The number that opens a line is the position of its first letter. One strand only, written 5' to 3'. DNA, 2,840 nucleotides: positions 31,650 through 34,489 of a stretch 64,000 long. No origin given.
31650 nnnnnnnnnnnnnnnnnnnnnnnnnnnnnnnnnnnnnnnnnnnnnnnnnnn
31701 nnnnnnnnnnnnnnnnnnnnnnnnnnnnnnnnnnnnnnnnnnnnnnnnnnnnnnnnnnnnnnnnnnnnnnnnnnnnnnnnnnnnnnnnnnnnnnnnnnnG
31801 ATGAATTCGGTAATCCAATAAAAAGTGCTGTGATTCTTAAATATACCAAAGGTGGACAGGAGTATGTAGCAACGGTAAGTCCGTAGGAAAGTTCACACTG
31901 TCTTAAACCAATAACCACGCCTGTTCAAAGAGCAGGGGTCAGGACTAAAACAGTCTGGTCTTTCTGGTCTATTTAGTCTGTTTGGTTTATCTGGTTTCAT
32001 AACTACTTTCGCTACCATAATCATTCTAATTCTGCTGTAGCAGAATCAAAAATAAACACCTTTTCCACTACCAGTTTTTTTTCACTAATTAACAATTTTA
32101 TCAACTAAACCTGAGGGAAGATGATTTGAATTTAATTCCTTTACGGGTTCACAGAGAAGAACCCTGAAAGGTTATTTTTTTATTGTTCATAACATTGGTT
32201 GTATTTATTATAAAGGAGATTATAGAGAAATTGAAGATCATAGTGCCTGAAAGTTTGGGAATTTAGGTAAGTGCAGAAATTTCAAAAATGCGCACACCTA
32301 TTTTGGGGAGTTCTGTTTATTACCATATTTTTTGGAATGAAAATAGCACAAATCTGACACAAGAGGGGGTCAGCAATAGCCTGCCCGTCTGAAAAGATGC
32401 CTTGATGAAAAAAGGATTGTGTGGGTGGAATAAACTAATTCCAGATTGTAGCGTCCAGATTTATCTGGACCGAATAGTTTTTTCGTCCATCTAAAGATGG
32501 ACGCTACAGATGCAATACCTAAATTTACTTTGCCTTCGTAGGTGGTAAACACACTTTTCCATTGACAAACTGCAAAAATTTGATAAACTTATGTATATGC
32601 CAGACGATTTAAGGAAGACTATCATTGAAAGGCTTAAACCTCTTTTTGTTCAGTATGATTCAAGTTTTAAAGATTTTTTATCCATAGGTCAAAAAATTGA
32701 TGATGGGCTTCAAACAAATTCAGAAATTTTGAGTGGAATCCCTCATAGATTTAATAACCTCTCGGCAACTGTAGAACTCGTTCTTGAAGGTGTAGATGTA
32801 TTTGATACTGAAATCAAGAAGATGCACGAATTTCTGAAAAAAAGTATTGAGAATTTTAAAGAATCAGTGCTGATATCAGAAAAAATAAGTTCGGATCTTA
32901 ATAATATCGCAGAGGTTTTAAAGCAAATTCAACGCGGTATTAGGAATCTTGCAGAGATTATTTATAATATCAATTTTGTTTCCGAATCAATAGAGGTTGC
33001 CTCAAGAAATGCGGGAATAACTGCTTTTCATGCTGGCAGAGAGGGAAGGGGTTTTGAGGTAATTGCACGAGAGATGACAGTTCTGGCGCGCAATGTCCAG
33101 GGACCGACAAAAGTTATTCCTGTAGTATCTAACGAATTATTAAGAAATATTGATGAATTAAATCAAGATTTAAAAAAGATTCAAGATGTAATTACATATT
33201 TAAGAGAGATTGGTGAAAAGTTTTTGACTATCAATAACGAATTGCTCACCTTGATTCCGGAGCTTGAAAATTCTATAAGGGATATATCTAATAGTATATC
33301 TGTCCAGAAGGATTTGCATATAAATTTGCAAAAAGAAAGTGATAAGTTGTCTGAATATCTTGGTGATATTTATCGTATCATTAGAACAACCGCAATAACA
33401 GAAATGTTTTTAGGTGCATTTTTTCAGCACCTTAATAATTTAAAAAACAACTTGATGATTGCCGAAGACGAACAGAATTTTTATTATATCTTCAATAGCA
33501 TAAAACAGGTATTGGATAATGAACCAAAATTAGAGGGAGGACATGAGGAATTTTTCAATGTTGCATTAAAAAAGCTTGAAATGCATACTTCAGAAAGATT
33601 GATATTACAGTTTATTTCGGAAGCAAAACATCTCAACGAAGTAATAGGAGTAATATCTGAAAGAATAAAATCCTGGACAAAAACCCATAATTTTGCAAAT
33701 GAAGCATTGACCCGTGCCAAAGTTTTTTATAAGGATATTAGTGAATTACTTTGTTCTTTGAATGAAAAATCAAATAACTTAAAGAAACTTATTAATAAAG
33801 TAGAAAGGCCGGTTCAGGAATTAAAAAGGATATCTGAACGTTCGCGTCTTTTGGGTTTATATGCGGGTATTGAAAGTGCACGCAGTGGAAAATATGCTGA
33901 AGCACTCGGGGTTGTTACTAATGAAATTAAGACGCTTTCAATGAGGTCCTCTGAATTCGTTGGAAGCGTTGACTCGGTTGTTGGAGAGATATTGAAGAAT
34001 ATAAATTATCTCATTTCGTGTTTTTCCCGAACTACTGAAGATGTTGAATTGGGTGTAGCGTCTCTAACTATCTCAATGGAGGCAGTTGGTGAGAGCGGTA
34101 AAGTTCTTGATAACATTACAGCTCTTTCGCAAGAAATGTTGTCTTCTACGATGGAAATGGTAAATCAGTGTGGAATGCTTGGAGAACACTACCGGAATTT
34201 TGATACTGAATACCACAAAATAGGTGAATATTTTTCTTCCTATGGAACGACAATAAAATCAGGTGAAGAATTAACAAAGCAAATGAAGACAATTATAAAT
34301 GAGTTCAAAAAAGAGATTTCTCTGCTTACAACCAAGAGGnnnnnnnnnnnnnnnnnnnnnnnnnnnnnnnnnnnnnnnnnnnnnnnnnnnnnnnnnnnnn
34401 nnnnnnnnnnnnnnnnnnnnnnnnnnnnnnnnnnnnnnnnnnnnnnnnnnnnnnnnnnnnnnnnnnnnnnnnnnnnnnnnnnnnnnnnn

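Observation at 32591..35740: Inverted chemoreceptor: soluble protein with two MCP signalling modules N-terminal and a family-5 solute-binding domain C-terminal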

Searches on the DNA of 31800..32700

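Call 53: search_rna_families(source=window, start=31800, end=32700, threshold=evalue, max_evalue=1)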
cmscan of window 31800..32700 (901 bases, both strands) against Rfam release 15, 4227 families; matches with E-value up to 1: 1.
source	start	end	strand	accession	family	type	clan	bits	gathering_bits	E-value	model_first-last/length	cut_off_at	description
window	32227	32283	+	RF00323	snoR79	Gene; snRNA; snoRNA; CD-box;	-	20.2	80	0.3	1-65/65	no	Small nucleolar RNA R79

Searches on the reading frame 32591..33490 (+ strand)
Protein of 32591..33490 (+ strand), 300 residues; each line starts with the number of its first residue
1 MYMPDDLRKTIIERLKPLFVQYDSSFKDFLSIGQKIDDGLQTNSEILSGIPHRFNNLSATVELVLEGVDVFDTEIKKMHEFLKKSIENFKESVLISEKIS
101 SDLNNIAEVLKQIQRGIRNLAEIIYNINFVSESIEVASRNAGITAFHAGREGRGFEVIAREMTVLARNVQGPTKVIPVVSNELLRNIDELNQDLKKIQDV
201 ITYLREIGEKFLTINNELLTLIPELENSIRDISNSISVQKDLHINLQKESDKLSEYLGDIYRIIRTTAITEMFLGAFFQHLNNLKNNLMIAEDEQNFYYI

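Call 90: search_protein_families(library=pfam, proteins=[window:32591-33490:+], max_evalue=0.01)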
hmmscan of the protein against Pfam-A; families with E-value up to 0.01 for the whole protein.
window:32591-33490:+ (300 aa): 8 families
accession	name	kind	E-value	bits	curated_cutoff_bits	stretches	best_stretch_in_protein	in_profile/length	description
PF00015.26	MCPsignal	-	2.2e-11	44.4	34.6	1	102-237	17-152/172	Methyl-accepting chemotaxis protein (MCP) signalling domain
PF04513.17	Baculo_PEP_C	-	0.00019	21.9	38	1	46-128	39-119/140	Baculovirus polyhedron envelope protein, PEP, C terminus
PF08654.15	DASH_Dad2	-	0.0013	19.5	26.9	0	85-139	10-64/99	DASH complex subunit Dad2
PF07889.17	DUF1664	-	0.0017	18.8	34.6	0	56-133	38-119/124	Protein of unknown function (DUF1664)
PF22790.2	YkoP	-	0.0017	18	27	1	96-181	72-153/183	YkoP domain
PF06103.16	DUF948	-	0.0029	18.2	37.2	0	164-215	33-88/89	Bacterial protein of unknown function (DUF948)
PF10779.14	XhlA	-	0.0043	17.6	34.7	0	50-88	9-47/67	Haemolysin XhlA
PF13012.11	MitMem_reg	-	0.0049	17.2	26.6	0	188-247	32-90/113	Maintenance of mitochondrial structure and function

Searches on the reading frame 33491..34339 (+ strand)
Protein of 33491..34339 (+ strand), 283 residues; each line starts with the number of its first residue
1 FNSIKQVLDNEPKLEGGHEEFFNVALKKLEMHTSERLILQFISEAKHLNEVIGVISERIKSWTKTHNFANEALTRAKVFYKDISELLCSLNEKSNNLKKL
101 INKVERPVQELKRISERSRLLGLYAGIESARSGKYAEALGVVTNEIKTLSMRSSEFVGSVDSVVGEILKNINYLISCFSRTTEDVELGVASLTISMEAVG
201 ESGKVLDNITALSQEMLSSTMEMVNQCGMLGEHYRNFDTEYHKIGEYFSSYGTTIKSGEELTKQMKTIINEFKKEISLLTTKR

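Call 90: search_protein_families(library=pfam, proteins=[window:33491-34339:+], max_evalue=0.01)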
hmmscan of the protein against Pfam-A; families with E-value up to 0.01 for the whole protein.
window:33491-34339:+ (283 aa): 4 families
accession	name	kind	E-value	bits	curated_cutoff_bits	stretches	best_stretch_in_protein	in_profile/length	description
PF00015.26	MCPsignal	-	9.8e-15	55.3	34.6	1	92-224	23-155/172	Methyl-accepting chemotaxis protein (MCP) signalling domain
PF06103.16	DUF948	-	5.3e-05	23.8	37.2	0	139-210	17-88/89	Bacterial protein of unknown function (DUF948)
PF06009.19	Laminin_II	-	0.00086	19.8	33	0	44-118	11-85/138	Laminin Domain II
PF04108.17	ATG17_like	-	0.0027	17.7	43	0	90-273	114-278/355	Autophagy protein ATG17-like domain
